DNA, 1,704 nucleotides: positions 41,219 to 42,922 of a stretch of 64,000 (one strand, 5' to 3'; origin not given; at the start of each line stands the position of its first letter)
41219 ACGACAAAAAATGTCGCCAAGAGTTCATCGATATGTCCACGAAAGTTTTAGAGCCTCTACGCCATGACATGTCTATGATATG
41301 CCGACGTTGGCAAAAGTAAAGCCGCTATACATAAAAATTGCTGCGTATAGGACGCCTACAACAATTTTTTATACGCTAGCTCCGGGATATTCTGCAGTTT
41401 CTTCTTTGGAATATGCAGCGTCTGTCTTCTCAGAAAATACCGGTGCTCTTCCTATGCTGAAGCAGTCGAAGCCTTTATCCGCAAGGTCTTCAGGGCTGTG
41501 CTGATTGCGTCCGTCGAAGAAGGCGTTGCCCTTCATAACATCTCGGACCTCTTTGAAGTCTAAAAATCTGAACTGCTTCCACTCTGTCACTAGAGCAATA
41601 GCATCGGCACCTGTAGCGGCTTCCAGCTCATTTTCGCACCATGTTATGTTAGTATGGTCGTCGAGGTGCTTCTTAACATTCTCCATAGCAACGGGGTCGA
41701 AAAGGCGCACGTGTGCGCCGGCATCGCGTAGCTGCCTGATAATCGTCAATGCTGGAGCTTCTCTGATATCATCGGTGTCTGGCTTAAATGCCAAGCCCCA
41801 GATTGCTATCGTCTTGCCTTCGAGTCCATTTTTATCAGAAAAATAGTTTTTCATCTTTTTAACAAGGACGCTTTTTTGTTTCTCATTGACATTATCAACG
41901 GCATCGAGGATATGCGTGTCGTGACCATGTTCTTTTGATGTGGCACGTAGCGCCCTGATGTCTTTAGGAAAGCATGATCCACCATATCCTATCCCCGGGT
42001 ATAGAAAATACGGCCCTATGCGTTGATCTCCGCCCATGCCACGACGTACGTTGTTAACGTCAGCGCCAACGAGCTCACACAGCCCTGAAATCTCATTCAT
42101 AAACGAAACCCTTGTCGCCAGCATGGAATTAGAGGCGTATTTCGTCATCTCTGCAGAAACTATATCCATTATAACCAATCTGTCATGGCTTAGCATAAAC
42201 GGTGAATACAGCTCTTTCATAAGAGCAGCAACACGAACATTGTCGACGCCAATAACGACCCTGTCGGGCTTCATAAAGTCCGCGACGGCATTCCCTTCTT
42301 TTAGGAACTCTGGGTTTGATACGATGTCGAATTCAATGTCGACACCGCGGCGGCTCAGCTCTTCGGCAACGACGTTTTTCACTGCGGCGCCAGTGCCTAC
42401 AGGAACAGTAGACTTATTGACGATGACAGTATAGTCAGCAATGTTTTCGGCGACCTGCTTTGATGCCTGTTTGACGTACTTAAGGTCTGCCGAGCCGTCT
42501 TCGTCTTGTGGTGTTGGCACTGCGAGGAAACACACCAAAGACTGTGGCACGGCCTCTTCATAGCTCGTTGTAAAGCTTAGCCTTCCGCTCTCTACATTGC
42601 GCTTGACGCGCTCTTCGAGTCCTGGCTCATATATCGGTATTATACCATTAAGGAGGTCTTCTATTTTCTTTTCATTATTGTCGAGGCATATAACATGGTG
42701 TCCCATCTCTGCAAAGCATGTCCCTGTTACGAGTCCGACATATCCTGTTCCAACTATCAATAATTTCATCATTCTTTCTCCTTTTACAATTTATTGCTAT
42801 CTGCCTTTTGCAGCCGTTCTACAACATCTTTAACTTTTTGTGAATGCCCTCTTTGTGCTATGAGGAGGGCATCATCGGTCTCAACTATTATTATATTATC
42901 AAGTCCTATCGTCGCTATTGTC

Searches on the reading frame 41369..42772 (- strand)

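Call 48: search_protein_families(library=ncbifam, proteins=[window:41369-42772:-], max_evalue=1e-10)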
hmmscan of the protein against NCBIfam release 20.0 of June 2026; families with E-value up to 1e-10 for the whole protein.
window:41369-42772:- (467 aa): 7 families
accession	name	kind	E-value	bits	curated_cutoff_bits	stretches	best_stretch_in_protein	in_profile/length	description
NF047673.2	TeichurnBiosyTuaD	equivalog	6.1e-153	510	700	1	1-447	1-436/439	UDP-glucose 6-dehydrogenase TuaD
TIGR03026.1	NDP-sugDHase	subfamily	1e-139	465.8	189.8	1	2-423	1-413/413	nucleotide sugar dehydrogenase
NF041297.1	UDPGDh_AglM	equivalog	9.1e-114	380.7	670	1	2-427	1-419/429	UDP-glucose 6-dehydrogenase AglM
NF040825.1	UDPMaNacDH_Arch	equivalog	1.5e-54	185.5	750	1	2-429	1-407/418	UDP-N-acetyl-D-mannosamine dehydrogenase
NF008286.0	PRK11064.1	equivalog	3.8e-53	180.6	459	1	4-411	6-409/420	UDP-N-acetyl-D-mannosamine dehydrogenase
NF011631.0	PRK15057.1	equivalog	3.5e-38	131.7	757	1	2-365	1-342/388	UDP-glucose 6-dehydrogenase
NF011729.0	PRK15182.1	equivalog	5.1e-24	84.8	592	1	2-414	7-404/425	Vi polysaccharide biosynthesis UDP-N-acetylglucosamine C-6 dehydrogenase TviB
